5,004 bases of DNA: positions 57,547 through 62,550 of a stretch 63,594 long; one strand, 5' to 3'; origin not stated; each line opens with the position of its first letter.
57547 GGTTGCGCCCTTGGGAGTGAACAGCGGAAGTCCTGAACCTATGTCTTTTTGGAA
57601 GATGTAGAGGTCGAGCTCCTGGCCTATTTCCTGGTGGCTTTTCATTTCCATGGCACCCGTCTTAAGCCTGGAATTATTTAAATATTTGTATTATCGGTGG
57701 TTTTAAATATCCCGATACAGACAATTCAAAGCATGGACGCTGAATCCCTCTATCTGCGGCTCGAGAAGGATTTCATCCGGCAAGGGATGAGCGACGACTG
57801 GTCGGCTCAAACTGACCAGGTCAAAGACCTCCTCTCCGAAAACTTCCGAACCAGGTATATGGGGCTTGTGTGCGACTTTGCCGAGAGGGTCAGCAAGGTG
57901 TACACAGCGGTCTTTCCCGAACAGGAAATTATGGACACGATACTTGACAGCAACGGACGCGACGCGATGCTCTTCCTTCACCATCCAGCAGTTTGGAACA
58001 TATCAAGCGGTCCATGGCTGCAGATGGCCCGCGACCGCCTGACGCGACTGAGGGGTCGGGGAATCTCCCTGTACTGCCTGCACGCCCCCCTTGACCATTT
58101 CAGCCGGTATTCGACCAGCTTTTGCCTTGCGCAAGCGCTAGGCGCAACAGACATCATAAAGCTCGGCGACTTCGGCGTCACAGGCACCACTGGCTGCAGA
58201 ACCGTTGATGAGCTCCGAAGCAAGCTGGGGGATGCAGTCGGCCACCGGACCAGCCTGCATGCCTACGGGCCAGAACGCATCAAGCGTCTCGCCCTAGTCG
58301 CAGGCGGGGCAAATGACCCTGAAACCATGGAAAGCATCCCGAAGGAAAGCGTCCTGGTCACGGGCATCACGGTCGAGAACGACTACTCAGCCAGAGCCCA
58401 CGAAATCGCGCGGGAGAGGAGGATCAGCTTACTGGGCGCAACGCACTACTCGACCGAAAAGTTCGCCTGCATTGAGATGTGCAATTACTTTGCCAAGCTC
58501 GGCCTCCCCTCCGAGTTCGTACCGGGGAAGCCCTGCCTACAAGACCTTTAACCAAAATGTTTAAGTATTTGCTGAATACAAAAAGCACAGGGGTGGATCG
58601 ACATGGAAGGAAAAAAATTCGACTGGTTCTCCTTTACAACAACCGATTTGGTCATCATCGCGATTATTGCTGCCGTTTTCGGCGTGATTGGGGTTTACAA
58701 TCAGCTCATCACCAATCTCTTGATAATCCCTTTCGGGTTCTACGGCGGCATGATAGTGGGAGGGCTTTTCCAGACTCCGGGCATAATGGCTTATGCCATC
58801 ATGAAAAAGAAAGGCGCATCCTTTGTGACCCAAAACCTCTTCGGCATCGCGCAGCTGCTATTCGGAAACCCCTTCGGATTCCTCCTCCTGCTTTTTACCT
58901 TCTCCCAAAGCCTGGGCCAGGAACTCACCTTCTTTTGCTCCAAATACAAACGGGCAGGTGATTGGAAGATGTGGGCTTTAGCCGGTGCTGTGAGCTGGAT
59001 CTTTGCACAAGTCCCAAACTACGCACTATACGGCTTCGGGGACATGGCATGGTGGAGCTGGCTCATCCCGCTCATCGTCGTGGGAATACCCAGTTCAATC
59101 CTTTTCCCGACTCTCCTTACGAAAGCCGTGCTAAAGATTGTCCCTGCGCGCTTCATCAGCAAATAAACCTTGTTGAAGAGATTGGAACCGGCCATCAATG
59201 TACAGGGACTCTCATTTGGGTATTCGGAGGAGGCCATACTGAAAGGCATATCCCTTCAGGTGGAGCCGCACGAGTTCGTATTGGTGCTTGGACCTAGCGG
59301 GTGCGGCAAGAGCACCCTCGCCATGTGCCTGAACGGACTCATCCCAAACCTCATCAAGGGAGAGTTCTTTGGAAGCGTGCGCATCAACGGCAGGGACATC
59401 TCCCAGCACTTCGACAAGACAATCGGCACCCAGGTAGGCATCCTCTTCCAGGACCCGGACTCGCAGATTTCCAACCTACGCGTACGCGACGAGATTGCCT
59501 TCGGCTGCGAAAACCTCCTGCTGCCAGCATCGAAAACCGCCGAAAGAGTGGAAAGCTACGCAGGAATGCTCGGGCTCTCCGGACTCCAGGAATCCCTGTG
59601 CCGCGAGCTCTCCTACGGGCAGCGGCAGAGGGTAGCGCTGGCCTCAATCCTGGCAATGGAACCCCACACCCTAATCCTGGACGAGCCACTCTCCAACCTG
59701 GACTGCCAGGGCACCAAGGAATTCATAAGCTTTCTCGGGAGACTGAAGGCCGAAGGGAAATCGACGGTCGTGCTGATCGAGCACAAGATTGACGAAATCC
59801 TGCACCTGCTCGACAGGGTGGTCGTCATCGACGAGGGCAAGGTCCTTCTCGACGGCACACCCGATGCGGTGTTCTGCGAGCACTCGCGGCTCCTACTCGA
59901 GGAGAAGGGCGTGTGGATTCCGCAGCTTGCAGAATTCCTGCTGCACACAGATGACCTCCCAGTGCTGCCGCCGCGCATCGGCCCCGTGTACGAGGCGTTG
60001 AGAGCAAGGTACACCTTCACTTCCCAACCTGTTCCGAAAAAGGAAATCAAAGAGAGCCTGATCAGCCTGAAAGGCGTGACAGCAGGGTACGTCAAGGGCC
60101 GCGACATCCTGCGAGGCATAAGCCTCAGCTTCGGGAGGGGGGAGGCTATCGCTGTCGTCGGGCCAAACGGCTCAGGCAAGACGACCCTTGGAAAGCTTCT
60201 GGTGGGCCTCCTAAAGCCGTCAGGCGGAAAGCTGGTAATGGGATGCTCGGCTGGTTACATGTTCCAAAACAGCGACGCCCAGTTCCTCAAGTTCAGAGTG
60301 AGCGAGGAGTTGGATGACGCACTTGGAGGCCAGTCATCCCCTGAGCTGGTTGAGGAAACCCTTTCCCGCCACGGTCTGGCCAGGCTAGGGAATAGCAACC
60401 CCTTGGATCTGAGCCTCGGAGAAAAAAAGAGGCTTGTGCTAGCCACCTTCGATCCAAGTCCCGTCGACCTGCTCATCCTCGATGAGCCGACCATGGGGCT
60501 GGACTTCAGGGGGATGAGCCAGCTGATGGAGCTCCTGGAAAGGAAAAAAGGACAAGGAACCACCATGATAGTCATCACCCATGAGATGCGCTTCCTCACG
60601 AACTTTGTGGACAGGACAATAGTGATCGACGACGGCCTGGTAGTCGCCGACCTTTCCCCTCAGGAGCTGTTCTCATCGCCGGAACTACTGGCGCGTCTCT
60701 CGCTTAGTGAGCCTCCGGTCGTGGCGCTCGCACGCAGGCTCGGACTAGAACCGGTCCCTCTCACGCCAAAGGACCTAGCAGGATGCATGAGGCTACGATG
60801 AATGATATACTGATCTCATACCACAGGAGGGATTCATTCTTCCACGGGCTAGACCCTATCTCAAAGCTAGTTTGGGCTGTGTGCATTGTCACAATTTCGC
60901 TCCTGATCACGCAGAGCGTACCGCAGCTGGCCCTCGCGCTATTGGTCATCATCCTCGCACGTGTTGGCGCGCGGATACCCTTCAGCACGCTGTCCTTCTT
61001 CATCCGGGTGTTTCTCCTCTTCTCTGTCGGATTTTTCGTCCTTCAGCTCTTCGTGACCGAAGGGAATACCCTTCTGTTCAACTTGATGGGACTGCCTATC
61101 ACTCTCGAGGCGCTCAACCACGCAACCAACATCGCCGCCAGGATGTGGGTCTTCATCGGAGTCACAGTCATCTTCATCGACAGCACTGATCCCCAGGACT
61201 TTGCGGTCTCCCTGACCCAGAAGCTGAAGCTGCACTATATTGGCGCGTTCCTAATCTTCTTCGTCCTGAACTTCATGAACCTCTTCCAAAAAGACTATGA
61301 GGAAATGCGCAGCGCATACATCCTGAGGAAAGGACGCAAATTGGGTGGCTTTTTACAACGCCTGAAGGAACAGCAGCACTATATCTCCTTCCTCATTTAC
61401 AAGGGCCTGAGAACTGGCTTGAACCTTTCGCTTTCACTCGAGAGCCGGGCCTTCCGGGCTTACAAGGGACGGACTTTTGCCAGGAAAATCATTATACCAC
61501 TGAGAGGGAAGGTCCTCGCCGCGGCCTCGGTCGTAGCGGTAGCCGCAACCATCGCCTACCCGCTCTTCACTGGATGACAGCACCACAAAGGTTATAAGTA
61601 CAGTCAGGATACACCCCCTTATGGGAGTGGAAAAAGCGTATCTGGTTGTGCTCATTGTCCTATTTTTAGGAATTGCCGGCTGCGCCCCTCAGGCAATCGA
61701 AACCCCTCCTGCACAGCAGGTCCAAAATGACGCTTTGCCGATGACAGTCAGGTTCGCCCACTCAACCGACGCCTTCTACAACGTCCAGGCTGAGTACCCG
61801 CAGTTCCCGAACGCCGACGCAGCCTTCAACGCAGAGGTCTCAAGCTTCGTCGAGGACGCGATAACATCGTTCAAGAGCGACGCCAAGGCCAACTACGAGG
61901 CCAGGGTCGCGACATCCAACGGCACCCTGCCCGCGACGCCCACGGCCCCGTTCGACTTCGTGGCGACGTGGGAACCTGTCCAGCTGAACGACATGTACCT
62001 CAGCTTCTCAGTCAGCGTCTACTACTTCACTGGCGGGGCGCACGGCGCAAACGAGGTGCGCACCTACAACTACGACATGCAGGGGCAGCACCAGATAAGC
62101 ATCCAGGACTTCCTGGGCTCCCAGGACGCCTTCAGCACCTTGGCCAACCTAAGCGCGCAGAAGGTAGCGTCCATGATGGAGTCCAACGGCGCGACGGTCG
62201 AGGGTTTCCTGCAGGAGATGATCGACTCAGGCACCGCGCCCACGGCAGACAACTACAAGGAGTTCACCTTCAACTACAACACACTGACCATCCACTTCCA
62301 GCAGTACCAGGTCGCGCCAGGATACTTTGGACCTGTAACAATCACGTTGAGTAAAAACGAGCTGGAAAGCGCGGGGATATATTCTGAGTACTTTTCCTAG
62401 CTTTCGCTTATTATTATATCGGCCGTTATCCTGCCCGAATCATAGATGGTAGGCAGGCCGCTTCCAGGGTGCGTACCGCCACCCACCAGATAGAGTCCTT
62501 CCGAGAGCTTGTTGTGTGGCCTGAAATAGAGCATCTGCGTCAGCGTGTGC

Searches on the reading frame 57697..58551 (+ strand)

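Call 86: search_protein_families(library=pfam, proteins=[window:57697-58551:+], max_evalue=0.00001)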
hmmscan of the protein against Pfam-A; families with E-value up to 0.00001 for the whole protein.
window:57697-58551:+ (284 aa): 1 family
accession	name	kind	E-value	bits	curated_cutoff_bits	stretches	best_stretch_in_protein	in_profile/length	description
PF01784.24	DUF34_NIF3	-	1.2e-19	71.3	23.4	1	55-267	25-237/256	Duf34/NIF3 (NGG1p interacting factor 3)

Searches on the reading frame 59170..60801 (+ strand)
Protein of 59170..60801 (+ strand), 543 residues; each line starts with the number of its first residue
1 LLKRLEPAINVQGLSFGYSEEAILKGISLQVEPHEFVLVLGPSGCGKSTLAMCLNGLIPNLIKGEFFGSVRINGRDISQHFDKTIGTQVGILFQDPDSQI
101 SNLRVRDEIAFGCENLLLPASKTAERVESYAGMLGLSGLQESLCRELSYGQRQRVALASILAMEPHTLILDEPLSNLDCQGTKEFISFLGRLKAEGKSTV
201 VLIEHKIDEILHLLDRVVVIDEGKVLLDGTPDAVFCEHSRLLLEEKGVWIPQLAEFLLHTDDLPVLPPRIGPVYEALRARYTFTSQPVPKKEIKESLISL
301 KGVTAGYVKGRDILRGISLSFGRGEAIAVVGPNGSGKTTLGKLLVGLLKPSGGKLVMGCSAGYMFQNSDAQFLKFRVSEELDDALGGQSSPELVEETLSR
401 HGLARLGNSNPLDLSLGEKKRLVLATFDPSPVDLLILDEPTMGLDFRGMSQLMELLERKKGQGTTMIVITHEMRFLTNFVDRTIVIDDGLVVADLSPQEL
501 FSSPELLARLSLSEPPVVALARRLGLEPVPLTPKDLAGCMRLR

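Call 62: search_protein_families(library=ncbifam, proteins=[window:59170-60801:+], max_evalue=1e-10)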
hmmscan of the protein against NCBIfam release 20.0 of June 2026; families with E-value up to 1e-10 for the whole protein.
window:59170-60801:+ (543 aa): 187 families (the best 25 are shown)
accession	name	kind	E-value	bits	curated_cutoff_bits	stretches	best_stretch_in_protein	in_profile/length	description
TIGR04520.1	ECF_ATPase_1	equivalog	6.8e-100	333.9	315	2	9-255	1-242/269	energy-coupling factor transporter ATPase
TIGR04521.1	ECF_ATPase_2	equivalog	1.1e-94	316.6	330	2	11-258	3-254/279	energy-coupling factor transporter ATPase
NF010156.0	PRK13635.1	equivalog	1.2e-79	267.3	392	2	7-250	4-241/279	energy-coupling factor ABC transporter ATP-binding protein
NF010171.0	PRK13652.1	equivalog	1.7e-79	266.8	476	2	9-252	4-241/277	cobalt transporter ATP-binding subunit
NF010157.0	PRK13636.1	equivalog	1.1e-75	254.5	463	2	9-239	6-234/285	cobalt transporter ATP-binding subunit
TIGR01166.1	cbiO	subfamily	7.2e-72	240.8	211.8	2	19-208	2-188/190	cobalt ABC transporter, ATP-binding protein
NF010158.0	PRK13637.1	equivalog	4.5e-71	239.3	390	2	12-256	6-252/287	energy-coupling factor transporter ATPase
NF010155.0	PRK13634.1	equivalog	1.4e-69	234.6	413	2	21-256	20-253/290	energy-coupling factor ABC transporter ATP-binding protein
NF010170.0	PRK13651.1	equivalog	6.5e-64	215.8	432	2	23-243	22-260/308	cobalt transporter ATP-binding subunit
TIGR03265.1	PhnT2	equivalog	4.5e-63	213.6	457.7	2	8-236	4-224/353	putative 2-aminoethylphosphonate ABC transporter ATP-binding protein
NF010153.0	PRK13631.1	equivalog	1.8e-62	211.2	463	2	22-256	40-283/320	cobalt transporter ATP-binding subunit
TIGR03375.1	type_I_sec_LssB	subfamily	1.2e-61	209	693.1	2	4-236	461-690/696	type I secretion system permease/ATPase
NF010167.0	PRK13648.1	subfamily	1e-60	205.4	241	2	7-241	6-236/269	energy-coupling factor transporter ATPase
NF010068.0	PRK13548.1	equivalog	2.1e-60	204.1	261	2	8-237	5-233/261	heme ABC transporter ATP-binding protein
TIGR00968.1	3a0106s01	subfamily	2.6e-60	203.9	342.75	2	10-237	2-221/237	sulfate ABC transporter ATP-binding protein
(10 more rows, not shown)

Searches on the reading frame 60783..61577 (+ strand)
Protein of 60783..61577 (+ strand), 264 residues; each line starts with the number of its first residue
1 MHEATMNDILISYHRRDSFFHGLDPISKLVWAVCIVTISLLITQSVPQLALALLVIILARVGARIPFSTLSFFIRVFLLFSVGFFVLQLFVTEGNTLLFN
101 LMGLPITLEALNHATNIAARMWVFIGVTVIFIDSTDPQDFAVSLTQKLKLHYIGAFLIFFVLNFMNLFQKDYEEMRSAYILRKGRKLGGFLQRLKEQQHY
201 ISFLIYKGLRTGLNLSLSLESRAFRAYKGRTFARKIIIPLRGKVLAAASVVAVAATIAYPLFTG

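Call 86: search_protein_families(library=pfam, proteins=[window:60783-61577:+], max_evalue=0.00001)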
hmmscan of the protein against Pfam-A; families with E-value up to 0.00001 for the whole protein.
window:60783-61577:+ (264 aa): 1 family
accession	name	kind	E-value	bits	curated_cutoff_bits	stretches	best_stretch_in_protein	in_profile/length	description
PF02361.21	CbiQ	-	2.1e-13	50.9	25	1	18-226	3-210/216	Cobalt transport protein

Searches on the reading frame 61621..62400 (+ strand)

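Call 86: search_protein_families(library=pfam, proteins=[window:61621-62400:+], max_evalue=0.00001)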
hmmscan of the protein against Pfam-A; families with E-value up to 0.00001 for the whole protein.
window:61621-62400:+ (259 aa): 2 families
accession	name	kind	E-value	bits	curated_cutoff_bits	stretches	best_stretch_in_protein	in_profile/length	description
PF13739.11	PdaC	-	1.8e-13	51.8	29.1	1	49-142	4-93/95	Deacetylase PdaC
PF11738.13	DUF3298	-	1.3e-09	39.2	24.1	1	170-244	10-82/84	Protein of unknown function (DUF3298)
